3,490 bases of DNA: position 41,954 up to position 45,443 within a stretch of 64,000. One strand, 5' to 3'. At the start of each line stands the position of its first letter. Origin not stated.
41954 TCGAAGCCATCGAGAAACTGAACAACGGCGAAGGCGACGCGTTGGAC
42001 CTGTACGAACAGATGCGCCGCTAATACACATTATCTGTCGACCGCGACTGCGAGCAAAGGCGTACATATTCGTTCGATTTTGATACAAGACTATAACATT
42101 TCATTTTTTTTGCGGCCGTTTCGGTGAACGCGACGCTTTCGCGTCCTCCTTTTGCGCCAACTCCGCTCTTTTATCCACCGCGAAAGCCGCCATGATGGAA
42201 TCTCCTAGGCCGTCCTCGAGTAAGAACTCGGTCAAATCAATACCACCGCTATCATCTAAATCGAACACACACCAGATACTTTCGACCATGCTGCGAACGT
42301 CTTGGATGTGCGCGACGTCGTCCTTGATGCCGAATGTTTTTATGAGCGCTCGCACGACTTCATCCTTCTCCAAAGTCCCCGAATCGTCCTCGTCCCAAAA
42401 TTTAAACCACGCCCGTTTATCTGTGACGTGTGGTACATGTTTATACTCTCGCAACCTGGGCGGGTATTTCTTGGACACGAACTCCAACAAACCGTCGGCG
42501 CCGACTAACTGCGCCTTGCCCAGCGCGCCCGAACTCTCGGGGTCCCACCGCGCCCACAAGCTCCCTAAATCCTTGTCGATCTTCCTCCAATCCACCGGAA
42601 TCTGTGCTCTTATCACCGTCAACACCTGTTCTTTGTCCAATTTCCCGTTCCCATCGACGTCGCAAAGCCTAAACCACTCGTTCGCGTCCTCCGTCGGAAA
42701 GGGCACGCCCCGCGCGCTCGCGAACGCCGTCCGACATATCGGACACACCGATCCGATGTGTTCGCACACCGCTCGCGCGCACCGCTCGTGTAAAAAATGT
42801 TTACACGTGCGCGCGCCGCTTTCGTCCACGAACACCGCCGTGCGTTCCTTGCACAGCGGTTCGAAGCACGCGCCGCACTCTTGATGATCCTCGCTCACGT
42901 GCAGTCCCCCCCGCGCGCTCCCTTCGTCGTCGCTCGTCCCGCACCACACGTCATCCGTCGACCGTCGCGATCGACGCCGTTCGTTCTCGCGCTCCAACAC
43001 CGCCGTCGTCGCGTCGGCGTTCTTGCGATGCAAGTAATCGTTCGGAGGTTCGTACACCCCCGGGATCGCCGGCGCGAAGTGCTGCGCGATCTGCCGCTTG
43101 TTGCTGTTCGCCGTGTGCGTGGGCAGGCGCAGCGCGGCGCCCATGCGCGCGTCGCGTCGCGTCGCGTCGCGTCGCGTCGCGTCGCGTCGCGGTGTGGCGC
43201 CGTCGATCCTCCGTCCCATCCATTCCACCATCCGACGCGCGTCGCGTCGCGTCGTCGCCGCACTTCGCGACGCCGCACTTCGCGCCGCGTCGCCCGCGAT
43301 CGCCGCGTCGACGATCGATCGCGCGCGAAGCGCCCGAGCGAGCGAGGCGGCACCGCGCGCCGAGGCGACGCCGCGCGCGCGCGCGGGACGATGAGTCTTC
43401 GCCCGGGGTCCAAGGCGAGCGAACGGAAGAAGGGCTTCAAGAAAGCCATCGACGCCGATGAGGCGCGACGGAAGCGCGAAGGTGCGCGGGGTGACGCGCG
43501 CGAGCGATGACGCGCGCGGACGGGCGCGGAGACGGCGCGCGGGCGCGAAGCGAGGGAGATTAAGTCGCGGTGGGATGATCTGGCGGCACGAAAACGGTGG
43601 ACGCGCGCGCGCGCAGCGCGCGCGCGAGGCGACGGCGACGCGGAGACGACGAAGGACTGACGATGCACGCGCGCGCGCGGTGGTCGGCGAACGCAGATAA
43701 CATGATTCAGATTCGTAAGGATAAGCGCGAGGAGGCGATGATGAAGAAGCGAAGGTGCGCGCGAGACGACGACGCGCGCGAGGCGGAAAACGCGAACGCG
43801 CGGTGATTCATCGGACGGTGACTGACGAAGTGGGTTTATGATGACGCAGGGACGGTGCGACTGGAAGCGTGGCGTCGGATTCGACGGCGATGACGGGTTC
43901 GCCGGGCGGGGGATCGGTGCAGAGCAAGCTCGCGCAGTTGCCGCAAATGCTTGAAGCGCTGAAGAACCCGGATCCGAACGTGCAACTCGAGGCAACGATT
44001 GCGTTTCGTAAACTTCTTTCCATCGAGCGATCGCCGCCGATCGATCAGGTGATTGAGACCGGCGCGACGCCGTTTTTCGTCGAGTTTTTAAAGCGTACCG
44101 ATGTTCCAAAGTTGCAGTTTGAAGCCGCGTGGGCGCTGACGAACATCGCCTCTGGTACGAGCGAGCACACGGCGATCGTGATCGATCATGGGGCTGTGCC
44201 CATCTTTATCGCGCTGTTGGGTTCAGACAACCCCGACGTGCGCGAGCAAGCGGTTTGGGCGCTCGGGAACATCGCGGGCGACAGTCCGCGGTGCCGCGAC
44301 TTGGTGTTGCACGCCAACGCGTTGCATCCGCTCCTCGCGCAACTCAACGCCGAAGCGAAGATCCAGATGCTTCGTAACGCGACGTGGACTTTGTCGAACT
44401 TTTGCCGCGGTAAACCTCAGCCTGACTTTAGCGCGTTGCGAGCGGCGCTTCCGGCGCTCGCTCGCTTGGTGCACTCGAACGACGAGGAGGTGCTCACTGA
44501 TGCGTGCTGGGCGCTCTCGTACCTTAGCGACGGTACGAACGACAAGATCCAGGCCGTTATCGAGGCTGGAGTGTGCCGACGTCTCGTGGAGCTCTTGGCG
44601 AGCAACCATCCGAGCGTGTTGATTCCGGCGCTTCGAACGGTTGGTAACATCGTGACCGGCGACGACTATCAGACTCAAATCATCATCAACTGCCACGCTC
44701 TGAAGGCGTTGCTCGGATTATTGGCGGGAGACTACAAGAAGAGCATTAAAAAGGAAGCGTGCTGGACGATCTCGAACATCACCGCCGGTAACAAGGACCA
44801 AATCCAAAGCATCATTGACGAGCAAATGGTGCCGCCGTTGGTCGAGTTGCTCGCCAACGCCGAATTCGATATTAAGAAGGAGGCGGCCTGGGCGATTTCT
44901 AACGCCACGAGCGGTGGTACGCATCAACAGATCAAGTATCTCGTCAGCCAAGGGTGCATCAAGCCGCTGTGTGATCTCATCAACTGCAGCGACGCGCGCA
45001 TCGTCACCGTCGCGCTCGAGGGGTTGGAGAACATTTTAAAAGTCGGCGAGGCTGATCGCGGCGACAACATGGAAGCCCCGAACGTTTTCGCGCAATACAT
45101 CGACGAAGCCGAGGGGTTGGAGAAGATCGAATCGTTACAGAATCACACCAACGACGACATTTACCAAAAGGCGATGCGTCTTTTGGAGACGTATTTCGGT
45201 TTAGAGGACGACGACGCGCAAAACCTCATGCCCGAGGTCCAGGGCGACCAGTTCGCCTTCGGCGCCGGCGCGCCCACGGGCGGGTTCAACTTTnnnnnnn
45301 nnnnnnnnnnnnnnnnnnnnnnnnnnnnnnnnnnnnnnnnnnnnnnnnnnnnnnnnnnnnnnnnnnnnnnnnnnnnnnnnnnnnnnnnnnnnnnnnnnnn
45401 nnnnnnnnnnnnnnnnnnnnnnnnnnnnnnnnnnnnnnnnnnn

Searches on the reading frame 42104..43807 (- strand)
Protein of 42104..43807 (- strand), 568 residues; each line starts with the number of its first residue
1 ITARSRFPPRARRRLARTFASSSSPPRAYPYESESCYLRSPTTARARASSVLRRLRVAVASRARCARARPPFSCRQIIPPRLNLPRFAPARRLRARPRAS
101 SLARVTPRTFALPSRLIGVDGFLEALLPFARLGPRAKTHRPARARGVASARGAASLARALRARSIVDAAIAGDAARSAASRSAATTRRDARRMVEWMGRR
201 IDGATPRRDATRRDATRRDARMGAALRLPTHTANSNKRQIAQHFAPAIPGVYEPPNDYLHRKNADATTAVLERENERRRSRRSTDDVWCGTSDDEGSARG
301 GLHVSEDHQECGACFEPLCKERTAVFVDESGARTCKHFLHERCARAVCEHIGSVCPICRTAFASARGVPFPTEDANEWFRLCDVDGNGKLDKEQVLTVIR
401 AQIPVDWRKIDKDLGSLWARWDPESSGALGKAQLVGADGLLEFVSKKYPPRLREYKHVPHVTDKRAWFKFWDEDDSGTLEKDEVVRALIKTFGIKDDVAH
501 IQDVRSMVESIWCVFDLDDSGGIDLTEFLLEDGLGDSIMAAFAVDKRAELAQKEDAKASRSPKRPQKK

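Call 34: search_protein_families(library=pfam, proteins=[window:42104-43807:-], max_evalue=0.001)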
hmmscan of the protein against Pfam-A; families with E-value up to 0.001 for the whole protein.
window:42104-43807:- (568 aa): 5 families
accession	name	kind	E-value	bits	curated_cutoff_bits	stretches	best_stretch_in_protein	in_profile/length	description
PF13405.12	EF-hand_6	-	1.5e-12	46.5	25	0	376-400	3-27/30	EF-hand domain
PF00036.39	EF-hand_1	-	3.7e-11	42.2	25.4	0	376-401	3-28/29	EF hand domain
PF13499.12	EF-hand_7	-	1.3e-10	41.9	30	1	466-529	7-63/67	EF-hand domain pair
PF13202.12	EF-hand_5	-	2.6e-05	23.9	25.9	0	377-393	3-19/25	EF hand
PF13639.12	zf-RING_2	-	0.00022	21.9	27.3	1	309-359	1-44/44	Ring finger domain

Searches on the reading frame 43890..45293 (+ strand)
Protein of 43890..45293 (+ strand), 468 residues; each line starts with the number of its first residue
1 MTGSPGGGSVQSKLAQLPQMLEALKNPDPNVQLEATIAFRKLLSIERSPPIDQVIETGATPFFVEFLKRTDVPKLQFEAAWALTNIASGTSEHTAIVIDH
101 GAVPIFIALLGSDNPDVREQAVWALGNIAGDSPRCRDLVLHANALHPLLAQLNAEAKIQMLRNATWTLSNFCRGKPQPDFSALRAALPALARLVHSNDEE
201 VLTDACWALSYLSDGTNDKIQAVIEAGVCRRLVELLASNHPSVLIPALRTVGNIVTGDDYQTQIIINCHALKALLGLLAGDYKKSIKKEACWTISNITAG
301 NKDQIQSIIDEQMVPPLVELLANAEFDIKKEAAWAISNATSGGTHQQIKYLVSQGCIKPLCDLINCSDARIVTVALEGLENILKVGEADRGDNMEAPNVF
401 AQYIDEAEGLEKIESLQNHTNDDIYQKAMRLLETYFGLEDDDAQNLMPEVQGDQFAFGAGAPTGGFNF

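Call 67: list_cluster_members(proteins=[window:43890-45293:+, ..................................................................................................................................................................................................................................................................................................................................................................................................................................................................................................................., window:14582-15070:-, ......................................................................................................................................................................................, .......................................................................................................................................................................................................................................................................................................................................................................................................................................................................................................])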
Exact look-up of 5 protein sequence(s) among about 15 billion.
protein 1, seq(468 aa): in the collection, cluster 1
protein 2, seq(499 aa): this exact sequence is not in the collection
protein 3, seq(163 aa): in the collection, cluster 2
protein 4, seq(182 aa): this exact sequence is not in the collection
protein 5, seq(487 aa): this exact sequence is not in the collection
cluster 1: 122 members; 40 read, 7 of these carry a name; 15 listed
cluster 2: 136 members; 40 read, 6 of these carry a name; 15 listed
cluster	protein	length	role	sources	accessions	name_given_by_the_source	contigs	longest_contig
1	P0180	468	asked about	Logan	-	-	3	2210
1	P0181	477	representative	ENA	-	-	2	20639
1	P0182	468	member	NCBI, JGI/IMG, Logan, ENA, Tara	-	HEAT repeat protein | strand:- start:2 stop:1408 length:1407 start_codon:yes stop_codon:yes gene_type:complete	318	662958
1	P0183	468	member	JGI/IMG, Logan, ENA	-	HEAT repeat protein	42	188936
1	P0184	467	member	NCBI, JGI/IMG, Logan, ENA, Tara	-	strand:+ start:385 stop:1788 length:1404 start_codon:yes stop_codon:yes gene_type:complete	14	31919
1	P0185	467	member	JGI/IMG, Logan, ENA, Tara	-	hypothetical protein | strand:- start:85 stop:1488 length:1404 start_codon:yes stop_codon:yes gene_type:complete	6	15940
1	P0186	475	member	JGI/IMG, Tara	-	strand:+ start:233 stop:1660 length:1428 start_codon:yes stop_codon:yes gene_type:complete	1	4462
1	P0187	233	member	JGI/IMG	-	hypothetical protein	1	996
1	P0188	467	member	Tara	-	strand:- start:93 stop:1496 length:1404 start_codon:yes stop_codon:yes gene_type:complete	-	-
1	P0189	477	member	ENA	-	-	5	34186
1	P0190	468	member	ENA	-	-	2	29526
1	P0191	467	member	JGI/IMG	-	-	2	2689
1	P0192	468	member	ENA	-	-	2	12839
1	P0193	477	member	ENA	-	-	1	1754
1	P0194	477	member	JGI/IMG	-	-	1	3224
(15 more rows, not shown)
